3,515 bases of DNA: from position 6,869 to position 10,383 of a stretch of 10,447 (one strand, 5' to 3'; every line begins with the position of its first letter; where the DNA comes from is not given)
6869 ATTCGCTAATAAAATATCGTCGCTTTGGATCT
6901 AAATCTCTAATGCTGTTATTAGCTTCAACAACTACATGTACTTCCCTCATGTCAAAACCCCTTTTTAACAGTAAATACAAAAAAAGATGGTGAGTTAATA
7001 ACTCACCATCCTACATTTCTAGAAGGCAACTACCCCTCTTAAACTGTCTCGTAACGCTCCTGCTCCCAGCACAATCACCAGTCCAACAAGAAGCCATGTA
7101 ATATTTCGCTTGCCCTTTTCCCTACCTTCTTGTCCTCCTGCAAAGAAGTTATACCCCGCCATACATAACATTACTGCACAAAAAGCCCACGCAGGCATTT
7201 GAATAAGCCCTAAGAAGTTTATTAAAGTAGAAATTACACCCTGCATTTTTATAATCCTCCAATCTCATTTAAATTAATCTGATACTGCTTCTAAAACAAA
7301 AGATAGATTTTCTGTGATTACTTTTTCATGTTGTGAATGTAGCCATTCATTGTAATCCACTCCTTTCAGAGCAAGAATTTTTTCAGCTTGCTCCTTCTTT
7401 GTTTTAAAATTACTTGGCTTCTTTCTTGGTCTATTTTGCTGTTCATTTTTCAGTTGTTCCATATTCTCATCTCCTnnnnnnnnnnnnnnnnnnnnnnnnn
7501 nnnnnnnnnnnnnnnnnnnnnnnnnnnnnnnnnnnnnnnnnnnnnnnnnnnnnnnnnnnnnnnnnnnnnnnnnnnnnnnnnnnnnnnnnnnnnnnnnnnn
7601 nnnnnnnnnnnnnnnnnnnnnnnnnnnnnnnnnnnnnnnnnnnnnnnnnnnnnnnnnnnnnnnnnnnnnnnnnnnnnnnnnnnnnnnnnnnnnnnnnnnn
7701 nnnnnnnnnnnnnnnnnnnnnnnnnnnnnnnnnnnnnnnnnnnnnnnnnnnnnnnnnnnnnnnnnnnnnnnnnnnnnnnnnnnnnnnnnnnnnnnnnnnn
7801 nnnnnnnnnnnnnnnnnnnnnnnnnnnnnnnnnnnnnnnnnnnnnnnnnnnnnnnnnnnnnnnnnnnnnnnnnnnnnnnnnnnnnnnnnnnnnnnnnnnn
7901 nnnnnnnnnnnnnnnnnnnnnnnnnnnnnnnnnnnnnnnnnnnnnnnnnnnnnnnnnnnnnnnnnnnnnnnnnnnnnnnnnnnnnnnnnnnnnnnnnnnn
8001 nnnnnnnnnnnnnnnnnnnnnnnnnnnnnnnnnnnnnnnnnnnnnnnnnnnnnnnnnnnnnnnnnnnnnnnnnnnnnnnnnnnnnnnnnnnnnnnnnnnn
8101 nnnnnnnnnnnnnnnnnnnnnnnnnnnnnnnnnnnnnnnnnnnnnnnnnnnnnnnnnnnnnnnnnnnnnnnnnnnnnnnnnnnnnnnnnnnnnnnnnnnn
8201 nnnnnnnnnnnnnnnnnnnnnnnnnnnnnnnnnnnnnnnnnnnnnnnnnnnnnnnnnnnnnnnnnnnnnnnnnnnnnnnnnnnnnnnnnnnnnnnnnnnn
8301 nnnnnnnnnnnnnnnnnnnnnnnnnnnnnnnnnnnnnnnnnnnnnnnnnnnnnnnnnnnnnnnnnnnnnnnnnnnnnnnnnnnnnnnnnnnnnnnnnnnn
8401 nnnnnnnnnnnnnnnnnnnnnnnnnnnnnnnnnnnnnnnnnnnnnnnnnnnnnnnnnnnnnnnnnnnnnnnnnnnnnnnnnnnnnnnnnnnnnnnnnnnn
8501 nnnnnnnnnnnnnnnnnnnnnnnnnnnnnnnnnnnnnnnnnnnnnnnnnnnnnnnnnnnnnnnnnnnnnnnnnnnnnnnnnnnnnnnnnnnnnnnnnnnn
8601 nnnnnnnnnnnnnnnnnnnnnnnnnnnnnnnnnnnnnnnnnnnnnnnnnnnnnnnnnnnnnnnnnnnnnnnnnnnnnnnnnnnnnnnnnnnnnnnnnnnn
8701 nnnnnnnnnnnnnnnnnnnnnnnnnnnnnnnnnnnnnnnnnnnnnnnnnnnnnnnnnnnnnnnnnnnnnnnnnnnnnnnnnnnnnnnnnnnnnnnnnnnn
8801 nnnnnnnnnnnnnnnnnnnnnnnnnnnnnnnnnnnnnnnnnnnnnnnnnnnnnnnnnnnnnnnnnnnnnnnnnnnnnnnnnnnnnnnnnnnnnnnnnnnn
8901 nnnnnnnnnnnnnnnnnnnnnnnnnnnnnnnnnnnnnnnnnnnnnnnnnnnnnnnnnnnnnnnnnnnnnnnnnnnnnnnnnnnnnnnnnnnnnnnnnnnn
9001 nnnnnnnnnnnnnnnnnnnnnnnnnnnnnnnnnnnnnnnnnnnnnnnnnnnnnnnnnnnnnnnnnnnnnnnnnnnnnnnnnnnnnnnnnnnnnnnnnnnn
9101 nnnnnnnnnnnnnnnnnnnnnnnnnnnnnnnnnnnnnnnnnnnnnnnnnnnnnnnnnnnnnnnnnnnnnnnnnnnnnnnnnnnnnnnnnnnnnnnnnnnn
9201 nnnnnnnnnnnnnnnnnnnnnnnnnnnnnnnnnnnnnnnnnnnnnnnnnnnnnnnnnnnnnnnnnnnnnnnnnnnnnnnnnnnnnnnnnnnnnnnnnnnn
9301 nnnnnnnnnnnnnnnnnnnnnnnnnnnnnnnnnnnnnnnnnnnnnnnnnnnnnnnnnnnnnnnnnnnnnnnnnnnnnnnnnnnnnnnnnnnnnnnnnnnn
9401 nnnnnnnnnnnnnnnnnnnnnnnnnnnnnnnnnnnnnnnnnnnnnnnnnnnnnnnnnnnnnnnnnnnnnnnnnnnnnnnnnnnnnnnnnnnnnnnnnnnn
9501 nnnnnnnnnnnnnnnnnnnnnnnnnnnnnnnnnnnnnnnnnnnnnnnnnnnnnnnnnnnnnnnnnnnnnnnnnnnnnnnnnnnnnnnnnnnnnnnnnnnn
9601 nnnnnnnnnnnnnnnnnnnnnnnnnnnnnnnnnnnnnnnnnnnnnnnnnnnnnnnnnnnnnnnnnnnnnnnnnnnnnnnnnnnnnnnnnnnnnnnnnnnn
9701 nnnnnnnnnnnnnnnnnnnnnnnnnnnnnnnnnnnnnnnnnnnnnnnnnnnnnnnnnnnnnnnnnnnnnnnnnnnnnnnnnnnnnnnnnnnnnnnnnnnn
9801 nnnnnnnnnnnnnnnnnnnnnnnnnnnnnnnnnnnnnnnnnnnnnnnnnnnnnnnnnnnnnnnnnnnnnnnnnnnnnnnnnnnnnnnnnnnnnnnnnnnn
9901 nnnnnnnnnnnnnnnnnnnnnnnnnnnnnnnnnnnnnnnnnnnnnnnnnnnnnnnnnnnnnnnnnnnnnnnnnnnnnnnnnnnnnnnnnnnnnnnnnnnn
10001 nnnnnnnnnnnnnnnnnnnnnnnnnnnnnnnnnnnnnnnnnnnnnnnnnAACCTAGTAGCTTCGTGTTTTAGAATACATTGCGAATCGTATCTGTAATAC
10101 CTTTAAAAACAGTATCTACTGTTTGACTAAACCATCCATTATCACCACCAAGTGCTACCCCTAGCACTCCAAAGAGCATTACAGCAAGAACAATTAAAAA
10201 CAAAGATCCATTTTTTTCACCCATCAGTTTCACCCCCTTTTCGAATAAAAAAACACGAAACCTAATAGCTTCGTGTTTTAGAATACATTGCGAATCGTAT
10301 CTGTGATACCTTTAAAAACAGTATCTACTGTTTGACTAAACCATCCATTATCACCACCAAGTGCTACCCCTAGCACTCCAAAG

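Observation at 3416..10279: Four intrinsic terminators inside a co-directional operon, each abutting the next gene's Shine-Dalgarno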

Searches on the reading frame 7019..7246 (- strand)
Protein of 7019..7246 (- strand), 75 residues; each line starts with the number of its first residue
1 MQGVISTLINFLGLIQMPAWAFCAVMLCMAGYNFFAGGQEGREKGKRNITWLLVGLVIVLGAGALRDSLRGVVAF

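Call 9: search_protein_families(library=pfam, proteins=[window:7019-7246:-], max_evalue=0.01)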
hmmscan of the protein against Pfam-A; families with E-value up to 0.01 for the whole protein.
window:7019-7246:- (75 aa): 2 families
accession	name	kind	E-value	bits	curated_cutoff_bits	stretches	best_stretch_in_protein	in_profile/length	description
PF18895.5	T4SS_pilin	-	2.6e-08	34.3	26.6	1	3-60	3-62/71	Type IV secretion system pilin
PF04956.18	TrbC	-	0.00023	21.7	27.9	1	6-65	39-94/98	TrbC/VIRB2 pilin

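Call 13: find_encoding_contigs(protein=window:7019-7246:-, flank=10000, max_places=6)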
Protein window:7019-7246:- (75 aa): 2 contigs read that carry it; 2 places shown.
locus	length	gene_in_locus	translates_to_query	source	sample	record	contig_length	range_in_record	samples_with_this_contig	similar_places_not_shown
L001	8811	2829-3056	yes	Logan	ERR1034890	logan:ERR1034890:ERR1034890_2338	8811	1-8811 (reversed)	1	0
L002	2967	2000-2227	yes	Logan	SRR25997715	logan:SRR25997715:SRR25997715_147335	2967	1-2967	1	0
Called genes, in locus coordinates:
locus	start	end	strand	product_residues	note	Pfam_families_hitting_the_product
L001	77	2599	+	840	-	-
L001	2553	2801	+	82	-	-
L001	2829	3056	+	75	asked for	PF18895:T4SS_pilin (weak)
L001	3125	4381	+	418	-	-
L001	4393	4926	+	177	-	-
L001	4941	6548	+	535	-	PF13155:Toprim_2, PF13362:Toprim_3 (weak)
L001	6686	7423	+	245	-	-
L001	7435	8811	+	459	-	?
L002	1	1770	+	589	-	?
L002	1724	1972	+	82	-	-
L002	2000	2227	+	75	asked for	PF18895:T4SS_pilin (weak)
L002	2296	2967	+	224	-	?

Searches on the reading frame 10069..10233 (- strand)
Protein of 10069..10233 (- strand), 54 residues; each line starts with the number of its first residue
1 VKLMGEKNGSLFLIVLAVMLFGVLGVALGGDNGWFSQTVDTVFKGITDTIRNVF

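Call 11: search_dna_similar(query=window:10069-10233:-, collection=plasmids, mode=protein, max_rows=25, max_evalue=0.01)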
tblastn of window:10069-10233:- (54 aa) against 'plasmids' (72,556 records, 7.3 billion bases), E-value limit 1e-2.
No match.

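Call 12: find_encoding_contigs(protein=window:10072-10224:-, flank=10000, max_places=6)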
Protein seq(51 aa) (51 aa): no gene with exactly this product is on record in the collection.

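Call 14: find_encoding_contigs(protein=window:10069-10233:-, flank=10000, max_places=6)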
Protein window:10069-10233:- (54 aa): no gene with exactly this product is on record in the collection.

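Call 28: find_homologous_proteins(query=window:10072-10224:-, max_evalue=0.01)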
Query seq(51 aa) (51 aa): 1 proteins with E <= 0.01 among 1 candidates.
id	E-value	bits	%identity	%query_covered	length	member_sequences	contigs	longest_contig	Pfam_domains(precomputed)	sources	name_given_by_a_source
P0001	4.2e-25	103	100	100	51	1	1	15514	-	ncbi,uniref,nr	ncbi:hypothetical protein [Halalkalibacterium halodurans]|uniref:hypothetical protein n=1 Tax=Halalk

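Call 31: find_encoding_contigs(protein=P0003, flank=10000, max_places=6)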
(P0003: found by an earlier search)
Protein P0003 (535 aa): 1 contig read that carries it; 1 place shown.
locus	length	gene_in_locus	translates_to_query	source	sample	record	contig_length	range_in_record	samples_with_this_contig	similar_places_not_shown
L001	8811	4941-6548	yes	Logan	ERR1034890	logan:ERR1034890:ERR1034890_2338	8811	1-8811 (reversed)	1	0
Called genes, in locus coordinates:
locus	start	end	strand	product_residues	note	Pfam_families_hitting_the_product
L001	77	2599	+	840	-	-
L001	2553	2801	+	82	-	-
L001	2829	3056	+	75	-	PF18895:T4SS_pilin (weak)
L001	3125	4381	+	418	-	-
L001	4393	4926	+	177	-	-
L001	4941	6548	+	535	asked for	PF13155:Toprim_2, PF13362:Toprim_3 (weak)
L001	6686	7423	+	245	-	-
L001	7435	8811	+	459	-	?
